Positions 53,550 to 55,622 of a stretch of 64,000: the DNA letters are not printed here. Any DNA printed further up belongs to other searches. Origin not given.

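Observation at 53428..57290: Low-GC island encoding three prepilin-like proteins, including a 590-aa FN3-containing pilin, with no pilus machinery nearby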

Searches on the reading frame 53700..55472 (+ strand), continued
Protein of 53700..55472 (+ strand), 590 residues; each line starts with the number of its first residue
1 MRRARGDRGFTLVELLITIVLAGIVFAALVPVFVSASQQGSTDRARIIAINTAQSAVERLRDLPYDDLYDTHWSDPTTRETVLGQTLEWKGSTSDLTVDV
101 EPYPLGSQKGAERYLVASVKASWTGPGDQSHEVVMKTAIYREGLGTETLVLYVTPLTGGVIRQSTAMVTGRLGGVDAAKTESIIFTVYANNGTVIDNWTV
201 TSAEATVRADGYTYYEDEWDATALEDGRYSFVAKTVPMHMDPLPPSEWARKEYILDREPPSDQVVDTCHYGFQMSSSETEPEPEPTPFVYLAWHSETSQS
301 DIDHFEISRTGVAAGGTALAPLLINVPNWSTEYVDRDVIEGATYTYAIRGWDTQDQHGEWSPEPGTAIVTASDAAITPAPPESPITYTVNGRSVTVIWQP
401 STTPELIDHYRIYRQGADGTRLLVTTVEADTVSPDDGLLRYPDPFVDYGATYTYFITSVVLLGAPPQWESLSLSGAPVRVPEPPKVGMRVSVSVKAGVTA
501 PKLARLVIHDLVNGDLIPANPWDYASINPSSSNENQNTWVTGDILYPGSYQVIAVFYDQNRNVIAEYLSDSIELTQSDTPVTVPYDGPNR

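Call 40: fold_search(model_id=the predicted structure, library=pdb)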
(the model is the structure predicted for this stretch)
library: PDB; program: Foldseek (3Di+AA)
matches with E <= 10: 1698; with E <= 0.001: 295
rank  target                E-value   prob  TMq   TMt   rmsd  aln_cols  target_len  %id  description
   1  8v2b_B                4.0e-11  1.00  0.27  0.28  30.7       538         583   10  Cryo-EM structure of mouse type II OSM receptor complex: model for full extracellular assembly (released 2024-11-20)
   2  8ave_B                1.7e-10  1.00  0.14  0.14  40.2       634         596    9  Human leptin in complex with the human LEP-R ectodomain fused to a C-terminal trimeric isoleucine GCN4 zipper (2:2 mod (released 2023-04-05)
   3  8qy6_A                2.5e-10  1.00  0.27  0.27  29.8       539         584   10  Structure of interleukin 6 (gp130 P496L mutant). (released 2024-02-21)
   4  8qy5_A                3.8e-10  1.00  0.28  0.28  29.8       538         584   10  Structure of interleukin 6. (released 2024-02-21)
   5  8qy4_C                4.0e-10  1.00  0.26  0.26  29.8       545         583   11  Structure of interleukin 11 (gp130 P496L mutant). (released 2024-02-21)
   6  8v29_B                4.4e-10  1.00  0.26  0.26  30.4       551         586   10  Cryo-EM structure of human type I OSM receptor complex: model for full extracellular assembly (released 2024-11-20)
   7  8dh9_B                8.8e-10  1.00  0.16  0.18  37.3       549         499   11  Leptin-bound leptin receptor complex-D3-D7 (released 2023-04-19)
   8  8g4l_am               1.0e-09  1.00  0.14  0.09  53.2       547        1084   12  Cryo-EM structure of the human cardiac myosin filament (released 2023-11-01)
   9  8oe4_D                1.1e-09  1.00  0.19  0.21  38.8       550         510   10  Cryo-EM structure of a pre-dimerized human IL-23 complete extracellular signaling complex. (released 2024-02-07)
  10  4yfd_A                1.2e-09  1.00  0.14  0.17  44.0       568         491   11  Crystal structure PTP delta Ig1-Fn2 in complex with IL-1RAcP (released 2015-05-06)
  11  8peq_A                2.0e-09  1.00  0.15  0.28  21.2       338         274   15  Complex of diubiquitin-derived artificial binding protein (Affilin) variant Af2 with its target oncofetal fibronectin  (released 2024-06-26)
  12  8bxr                  2.3e-09  1.00  0.17  0.29  22.7       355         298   13  Titin FnIII-domain I109-I111 (I/A4-A/A6) from the MIR region (released 2023-02-15)
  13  3t1w                  2.3e-09  1.00  0.15  0.21  36.1       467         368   14  Structure of the four-domain fragment Fn7B89 of oncofetal fibronectin (released 2012-03-21)
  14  8q6t_I                3.1e-09  1.00  0.15  0.10  49.5       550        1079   12  Helical reconstruction of the relaxed thick filament from FIB milled left ventricular mouse myofibrils (released 2023-11-01)
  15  8peq_B                3.5e-09  1.00  0.15  0.28  21.2       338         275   14  Complex of diubiquitin-derived artificial binding protein (Affilin) variant Af2 with its target oncofetal fibronectin  (released 2024-06-26)
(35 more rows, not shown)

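Call 66: search_protein_families(library=pfam, alignment_id=A2, max_evalue=0.1)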
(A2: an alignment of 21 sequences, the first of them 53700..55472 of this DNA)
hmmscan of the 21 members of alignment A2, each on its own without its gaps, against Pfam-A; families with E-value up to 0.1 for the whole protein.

A. member 1, window:53700-55472:+ (590 aa): 2 families
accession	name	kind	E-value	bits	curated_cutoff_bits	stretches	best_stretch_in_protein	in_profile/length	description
PF07963.17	N_methyl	-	9.9e-07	28.5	21.2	1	5-29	2-26/27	Prokaryotic N-terminal methylation motif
PF00041.27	fn3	-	0.0034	18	25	1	380-428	2-44/84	Fibronectin type III domain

B. families by the number of members that match (of 21 scanned): 11 families
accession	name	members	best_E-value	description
PF07963.17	N_methyl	21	2.4e-07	Prokaryotic N-terminal methylation motif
PF00041.27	fn3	14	6.7e-06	Fibronectin type III domain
PF13860.13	FlgD_ig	8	7.2e-05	FlgD Ig-like domain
PF25788.1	Ig_Rha78A_N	7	0.014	Rha78A-like, N-terminal immunoglobulin domain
PF10342.15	Kre9_KNH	1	0.027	Kre9/KNH-like N-terminal Ig-like domain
PF25523.1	Ig_RIMBP2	1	0.031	RIMBP2-like, immunoglobulin-like domain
PF21910.2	GH85_C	1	0.052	GH85 endohexosaminidases, C-terminal domain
PF18050.6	Cyclophil_like2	1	0.07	Cyclophilin-like family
PF12690.13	BsuPI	1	0.076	Intracellular proteinase inhibitor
PF17957.7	Big_7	1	0.077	Bacterial Ig domain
PF24805.1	EIF3I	1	0.095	EIF3I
